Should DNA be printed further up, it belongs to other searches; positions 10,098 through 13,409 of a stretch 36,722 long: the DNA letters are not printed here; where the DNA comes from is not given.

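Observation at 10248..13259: One ORF encodes two complete, apparently active PilB/GspE secretion-ATPase modules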

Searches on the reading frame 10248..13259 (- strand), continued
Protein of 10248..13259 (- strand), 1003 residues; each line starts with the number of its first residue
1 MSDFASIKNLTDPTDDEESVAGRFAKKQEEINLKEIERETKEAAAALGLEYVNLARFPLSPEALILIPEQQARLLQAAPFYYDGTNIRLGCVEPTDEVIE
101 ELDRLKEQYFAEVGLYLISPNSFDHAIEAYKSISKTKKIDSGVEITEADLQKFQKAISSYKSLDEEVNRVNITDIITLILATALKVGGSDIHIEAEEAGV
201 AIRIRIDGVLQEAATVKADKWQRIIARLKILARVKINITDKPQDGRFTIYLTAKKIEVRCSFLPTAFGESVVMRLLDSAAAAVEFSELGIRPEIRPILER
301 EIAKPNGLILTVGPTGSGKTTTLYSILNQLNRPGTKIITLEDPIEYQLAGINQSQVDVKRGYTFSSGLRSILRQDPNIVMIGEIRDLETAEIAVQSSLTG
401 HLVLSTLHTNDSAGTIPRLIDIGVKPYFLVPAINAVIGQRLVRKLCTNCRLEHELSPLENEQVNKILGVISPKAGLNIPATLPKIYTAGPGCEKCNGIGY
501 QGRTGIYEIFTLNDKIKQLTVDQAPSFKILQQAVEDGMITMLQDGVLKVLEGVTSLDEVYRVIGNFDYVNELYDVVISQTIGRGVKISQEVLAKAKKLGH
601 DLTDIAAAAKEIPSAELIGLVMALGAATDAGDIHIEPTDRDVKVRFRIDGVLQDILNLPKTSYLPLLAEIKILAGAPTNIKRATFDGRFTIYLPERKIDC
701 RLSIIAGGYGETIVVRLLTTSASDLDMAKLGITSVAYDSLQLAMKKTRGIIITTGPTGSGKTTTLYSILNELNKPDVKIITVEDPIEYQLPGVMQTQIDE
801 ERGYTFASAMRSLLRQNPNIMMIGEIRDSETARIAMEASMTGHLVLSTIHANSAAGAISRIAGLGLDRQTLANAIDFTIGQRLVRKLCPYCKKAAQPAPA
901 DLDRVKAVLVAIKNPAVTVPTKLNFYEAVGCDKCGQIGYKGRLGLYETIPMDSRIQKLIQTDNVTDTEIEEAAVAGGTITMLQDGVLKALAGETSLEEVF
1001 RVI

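Call 37: search_protein_representatives(protein=window:10248-13259:-)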
Query: 1003 residues. Proteins with E-value up to 0.001 (for the whole library): 57373; up to 1e-10: 35839; up to 1e-30: 15674. The best 150 are listed.
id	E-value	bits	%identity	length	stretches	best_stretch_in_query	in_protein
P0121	0.0e+00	1396.2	62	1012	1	15-1003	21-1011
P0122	6.4e-287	970.8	46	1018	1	7-1002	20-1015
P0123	3.1e-248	842.8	44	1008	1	37-1002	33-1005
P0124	3.8e-240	816.0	42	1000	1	27-1003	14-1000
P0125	1.4e-235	800.8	42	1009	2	34-731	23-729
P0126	3.6e-232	789.6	43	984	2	35-895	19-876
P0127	4.0e-227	772.9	42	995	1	25-1003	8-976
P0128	2.1e-225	767.2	40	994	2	32-565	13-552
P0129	2.1e-218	744.0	39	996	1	34-1003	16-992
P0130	8.3e-215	732.1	39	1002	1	35-1003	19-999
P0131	3.2e-213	726.8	40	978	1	36-992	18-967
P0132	2.3e-210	717.4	40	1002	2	23-892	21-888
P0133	7.6e-207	705.8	40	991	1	40-1003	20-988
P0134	5.6e-169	580.4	48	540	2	253-563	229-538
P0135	1.1e-163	563.0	45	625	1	128-733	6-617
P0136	8.3e-162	556.7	38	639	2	589-1003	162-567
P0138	5.6e-160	550.7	39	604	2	610-1003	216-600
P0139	1.7e-159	549.1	39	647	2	609-1003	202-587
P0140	2.9e-158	545.0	35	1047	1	159-1003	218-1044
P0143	1.2e-150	519.7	47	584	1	12-563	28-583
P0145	6.6e-144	497.5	44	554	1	27-565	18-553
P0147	3.3e-142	491.9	45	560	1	29-562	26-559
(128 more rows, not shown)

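Call 43: predict_structure(alignment_id=A1)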
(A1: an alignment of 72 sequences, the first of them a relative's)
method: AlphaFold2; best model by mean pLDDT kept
length: 1003 residues; sequences in the alignment: 72
mean_pLDDT: 77.5   pTM: 0.48
mean pLDDT of the five models: 77.5, 76.5, 73.7, 72.7, 71.5
residues with pLDDT >= 90: 93; 70-90: 698; 50-70: 151; < 50: 61
segments of 3 or more residues with pLDDT < 50: 1-16, 135-142, 356-358, 576-582, 676-683, 721-723, 792-804
pLDDT, mean of each block of 10 residues (from residue 1): 40 49 67 80 84 80 79 88 81 89 81 88 85 49 62 77 80 79 84 83 83 82 78 72 78 76 81 75 71 86 88 80 80 69 56 50 61 75 81 84 85 81 86 90 91 85 76 73 87 84 88 86 81 85 92 92 77 52 68 77 68 71 81 84 77 76 72 54 59 76 73 76 60 80 84 82 80 71 55 47 53 69 80 83 86 88 84 89 87 88 89 85 88 76 86 88 85 88 91 90 84
secondary structure, 60 per line:
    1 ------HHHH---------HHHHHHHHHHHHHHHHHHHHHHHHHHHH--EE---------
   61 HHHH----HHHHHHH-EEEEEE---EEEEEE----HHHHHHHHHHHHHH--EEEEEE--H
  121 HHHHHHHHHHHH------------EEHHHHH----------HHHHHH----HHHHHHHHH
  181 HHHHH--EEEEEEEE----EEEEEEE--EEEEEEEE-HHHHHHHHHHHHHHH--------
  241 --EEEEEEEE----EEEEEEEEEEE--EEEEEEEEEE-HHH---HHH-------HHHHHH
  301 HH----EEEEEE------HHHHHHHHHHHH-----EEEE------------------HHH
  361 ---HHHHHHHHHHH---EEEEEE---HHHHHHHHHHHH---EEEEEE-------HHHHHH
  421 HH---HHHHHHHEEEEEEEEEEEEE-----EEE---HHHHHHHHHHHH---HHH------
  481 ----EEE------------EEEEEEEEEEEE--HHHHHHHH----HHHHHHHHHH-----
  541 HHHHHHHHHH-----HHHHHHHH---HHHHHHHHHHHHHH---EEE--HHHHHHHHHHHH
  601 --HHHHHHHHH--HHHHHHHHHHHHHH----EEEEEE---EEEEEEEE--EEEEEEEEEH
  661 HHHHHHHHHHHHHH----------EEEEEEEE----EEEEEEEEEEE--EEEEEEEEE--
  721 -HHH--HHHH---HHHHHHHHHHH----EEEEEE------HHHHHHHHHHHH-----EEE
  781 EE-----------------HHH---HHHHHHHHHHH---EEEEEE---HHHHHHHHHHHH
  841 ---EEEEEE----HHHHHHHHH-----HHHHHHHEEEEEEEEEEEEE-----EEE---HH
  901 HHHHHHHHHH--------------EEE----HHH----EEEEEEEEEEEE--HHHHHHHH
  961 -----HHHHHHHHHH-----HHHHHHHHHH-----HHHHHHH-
elements in order (helices of 4 or more, strands of 3 or more residues): H7-10 H20-47 H61-64 H69-75 E77-82 E86-91 H96-109 E112-117 H120-132 H147-151 H162-167 H172-185 E188-195 E200-206 E209-216 H218-232 E243-250 E255-265 E268-277 H295-302 E307-312 H319-330 E336-339 H364-374 E378-383 H387-398 E402-407 H415-422 H426-432 E433-445 E451-453 H457-468 E485-487 E500-511 H514-521 H526-535 H541-550 H556-563 H567-580 E584-586 H589-600 H603-611 H614-627 E632-637 E641-648 E651-659 H660-674 E685-692 E697-707 E710-718 H727-730 H734-744 E749-754 H761-772 E778-782 H806-816 E820-825 H829-840 E844-849 H854-862 H868-874 E875-887 E893-895 H899-910 E925-927 E939-950 H953-960 H966-975 H981-990 H996-1002
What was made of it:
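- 11400..11570 (-): Inter-module linker, aa 564-620. Its first 21 residues (11508..11570, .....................) are nearly invariant. It is predicted helical at 567-580 (call 43).
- On PilB/GspE-type assembly ATPase (T2SSE, PF00437): The monomer model has pTM 0.48 (call 43).
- The AF2 monomer has pTM 0.48, so the packing between modules is unresolved (call 43).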

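Call 47: list_cluster_members(proteins=[P0121, P0122, P0123, P0124, P0125, P0127, P0128, P0130, P0133, P0140])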
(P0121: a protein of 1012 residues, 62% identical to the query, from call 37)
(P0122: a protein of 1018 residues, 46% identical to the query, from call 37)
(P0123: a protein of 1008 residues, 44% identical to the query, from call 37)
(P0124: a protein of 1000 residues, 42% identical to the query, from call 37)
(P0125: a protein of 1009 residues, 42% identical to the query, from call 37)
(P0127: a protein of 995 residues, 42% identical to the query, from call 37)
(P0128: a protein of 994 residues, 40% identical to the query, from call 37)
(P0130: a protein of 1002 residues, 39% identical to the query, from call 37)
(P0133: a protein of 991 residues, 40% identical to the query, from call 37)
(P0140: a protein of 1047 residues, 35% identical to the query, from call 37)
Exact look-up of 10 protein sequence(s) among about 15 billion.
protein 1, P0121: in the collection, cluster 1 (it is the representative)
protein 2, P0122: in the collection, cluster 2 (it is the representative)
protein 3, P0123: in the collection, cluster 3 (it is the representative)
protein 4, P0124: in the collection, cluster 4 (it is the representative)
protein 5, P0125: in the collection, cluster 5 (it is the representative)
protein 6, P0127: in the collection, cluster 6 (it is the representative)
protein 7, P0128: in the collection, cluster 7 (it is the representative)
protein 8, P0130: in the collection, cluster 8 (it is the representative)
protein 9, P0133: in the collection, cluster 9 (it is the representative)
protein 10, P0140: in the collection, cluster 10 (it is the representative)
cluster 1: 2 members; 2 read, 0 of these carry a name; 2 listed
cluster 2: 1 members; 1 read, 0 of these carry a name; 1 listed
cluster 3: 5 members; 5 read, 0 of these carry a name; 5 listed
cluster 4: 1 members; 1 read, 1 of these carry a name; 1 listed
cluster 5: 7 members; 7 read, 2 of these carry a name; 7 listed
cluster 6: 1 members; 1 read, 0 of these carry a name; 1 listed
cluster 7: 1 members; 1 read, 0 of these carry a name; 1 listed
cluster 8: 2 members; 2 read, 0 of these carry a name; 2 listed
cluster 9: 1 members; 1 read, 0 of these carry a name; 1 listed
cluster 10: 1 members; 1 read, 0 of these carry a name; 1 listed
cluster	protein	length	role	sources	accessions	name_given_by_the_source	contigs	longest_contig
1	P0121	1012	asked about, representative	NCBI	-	-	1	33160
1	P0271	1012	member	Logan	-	-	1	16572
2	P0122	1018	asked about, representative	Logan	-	-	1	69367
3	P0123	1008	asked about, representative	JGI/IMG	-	-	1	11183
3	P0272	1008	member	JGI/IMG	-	-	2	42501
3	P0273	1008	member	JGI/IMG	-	-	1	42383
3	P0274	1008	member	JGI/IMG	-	-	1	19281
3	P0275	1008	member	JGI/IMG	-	-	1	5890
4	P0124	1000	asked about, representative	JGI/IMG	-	type II secretory ATPase GspE/PulE/Tfp pilus assembly ATPase PilB-like protein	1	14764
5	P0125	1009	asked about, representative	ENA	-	-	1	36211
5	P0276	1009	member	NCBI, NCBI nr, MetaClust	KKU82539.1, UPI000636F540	MAG: General secretory pathway protein E [Parcubacteria group bacterium GW2011_GWA2_47_8] | status=active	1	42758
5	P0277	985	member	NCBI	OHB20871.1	MAG: hypothetical protein A2666_04455, partial [Parcubacteria group bacterium ...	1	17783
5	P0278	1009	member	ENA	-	-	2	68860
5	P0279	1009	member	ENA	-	-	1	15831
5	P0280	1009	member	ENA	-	-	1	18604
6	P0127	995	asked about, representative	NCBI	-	-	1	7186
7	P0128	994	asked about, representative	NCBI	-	-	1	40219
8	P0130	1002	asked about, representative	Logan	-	-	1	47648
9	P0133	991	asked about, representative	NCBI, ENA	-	-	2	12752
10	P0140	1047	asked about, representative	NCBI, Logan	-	-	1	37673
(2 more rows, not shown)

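Call 49: find_encoding_contigs(protein=P0125, flank=10000, max_places=2)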
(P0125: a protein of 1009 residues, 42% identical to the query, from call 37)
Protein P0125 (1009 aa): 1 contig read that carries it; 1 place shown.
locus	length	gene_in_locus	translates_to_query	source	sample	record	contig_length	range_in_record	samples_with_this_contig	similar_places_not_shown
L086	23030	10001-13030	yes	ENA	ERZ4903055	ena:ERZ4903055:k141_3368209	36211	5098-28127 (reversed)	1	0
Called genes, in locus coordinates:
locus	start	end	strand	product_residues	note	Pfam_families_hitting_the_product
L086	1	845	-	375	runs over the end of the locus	PF11258:DUF3048, PF17479:DUF3048_C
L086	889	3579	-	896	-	PF02739:5_3_exonuc_N, PF01367:5_3_exonuc, PF22619:DNA_polI_exo1 (weak), PF00476:DNA_pol_A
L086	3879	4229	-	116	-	PF01934:HepT-like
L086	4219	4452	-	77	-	PF01909:NTP_transf_2, PF18765:Polbeta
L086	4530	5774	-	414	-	PF12704:MacB_PCD, PF02687:FtsX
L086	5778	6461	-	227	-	PF00005:ABC_tran, PF02463:SMC_N (faint), PF13304:AAA_21 (faint)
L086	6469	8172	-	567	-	PF25973:BSH_CzcB (faint), PF25984:BSH_YknX (faint)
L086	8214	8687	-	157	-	PF02367:TsaE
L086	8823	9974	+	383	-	PF01368:DHH (weak)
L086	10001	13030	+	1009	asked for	PF00437:T2SSE, PF03215:Rad17 (faint), PF25199:nSTAND_NTPase5 (faint), PF00004:AAA (faint), PF00005:ABC_tran (faint), PF12775:AAA_7 (faint), PF13173:AAA_14 (faint), PF00437:T2SSE, +5 more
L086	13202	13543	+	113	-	-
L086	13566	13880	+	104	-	-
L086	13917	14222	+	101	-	PF21956:DUF6922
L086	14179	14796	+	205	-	PF08843:AbiEii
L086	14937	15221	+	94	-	-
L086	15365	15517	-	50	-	-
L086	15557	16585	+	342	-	PF05496:RuvB_N, PF00004:AAA, PF07728:AAA_5, PF17864:AAA_lid_4, PF05491:WHD_RuvB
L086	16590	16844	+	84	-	-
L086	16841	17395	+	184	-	PF03703:bPH_2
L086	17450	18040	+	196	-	-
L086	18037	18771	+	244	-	PF08843:AbiEii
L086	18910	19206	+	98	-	-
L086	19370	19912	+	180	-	PF20772:TACO1_YebC_N, PF01709:Transcrip_reg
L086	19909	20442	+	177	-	PF02075:RuvC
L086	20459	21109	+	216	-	PF14402:7TM_transglut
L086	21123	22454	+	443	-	PF14397:ATPgrasp_ST, PF02655:ATP-grasp_3 (faint), PF08443:RimK (faint), PF05618:RimB-like (faint)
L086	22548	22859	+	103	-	PF04014:MazE_antitoxin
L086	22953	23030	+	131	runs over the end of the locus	PF13470:PIN_3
